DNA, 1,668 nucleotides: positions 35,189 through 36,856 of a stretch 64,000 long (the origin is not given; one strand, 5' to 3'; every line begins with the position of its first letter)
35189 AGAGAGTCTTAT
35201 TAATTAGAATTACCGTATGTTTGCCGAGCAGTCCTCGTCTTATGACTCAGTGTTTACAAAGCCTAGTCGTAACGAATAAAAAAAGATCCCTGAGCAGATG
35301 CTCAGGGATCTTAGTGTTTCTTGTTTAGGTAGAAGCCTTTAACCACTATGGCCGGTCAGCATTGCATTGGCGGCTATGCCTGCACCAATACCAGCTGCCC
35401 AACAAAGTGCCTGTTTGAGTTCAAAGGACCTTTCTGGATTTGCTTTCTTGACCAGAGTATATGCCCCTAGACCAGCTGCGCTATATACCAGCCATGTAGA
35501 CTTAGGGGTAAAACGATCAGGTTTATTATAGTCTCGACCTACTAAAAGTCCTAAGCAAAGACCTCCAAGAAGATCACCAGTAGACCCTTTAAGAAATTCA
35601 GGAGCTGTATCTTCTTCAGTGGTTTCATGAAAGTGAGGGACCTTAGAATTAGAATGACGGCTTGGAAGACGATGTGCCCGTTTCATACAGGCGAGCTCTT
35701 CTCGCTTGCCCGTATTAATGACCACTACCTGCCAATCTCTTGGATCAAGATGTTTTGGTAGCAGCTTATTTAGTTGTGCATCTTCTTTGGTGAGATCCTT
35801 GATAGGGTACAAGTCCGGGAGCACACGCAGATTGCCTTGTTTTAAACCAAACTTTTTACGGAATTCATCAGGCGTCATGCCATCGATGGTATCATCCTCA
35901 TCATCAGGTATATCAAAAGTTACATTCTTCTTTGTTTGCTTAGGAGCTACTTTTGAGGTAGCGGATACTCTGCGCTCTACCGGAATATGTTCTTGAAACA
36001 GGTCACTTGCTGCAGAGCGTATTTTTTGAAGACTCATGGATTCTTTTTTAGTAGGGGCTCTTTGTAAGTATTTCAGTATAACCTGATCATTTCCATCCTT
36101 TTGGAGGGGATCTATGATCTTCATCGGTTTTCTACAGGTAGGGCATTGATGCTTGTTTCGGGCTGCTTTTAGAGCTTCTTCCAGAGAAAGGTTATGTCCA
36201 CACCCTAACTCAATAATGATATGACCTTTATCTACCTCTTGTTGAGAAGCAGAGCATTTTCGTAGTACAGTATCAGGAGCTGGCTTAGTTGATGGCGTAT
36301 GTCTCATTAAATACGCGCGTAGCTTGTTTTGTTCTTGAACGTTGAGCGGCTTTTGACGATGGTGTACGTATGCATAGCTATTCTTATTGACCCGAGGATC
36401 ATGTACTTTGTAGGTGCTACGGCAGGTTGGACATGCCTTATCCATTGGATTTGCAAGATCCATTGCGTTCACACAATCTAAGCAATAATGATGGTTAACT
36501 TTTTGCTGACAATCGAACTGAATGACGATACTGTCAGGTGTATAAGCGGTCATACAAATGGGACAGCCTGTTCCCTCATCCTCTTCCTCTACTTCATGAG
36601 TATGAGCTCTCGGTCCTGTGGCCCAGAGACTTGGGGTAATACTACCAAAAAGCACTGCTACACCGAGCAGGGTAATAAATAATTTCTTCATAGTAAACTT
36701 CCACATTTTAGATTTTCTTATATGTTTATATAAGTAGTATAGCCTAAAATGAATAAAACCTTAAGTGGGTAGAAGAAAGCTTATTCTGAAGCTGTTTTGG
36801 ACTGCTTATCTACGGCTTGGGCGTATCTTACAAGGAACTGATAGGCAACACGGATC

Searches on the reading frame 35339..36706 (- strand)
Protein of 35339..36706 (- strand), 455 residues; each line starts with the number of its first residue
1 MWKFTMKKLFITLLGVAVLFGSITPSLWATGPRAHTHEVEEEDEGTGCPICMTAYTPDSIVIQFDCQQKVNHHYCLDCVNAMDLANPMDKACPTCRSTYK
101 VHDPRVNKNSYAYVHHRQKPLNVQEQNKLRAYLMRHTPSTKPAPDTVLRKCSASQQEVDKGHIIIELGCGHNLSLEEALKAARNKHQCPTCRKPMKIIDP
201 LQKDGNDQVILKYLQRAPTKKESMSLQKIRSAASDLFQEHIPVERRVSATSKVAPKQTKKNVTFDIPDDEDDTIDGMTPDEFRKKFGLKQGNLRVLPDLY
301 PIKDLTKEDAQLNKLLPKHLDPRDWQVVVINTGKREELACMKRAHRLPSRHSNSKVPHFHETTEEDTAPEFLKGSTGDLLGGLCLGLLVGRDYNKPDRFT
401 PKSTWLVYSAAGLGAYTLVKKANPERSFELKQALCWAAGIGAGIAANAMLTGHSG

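Call 4: search_protein_families(library=pfam, proteins=[window:35339-36706:-], max_evalue=0.01)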
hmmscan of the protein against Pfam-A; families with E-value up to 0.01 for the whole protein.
window:35339-36706:- (455 aa): 4 families
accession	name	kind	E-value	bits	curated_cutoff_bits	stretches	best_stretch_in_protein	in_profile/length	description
PF13639.12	zf-RING_2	-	9e-09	35.9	27.3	2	48-96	3-44/44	Ring finger domain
PF13920.12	zf-C3HC4_3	-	4.9e-05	23.5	27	0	46-98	3-45/49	Zinc finger, C3HC4 type (RING finger)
PF14570.12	zf-RING_4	-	0.00092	19.4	27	0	71-100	21-48/48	RING/Ubox like zinc-binding domain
PF22191.2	IBR_1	-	0.0017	18.6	27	1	45-80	3-37/47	IBR domain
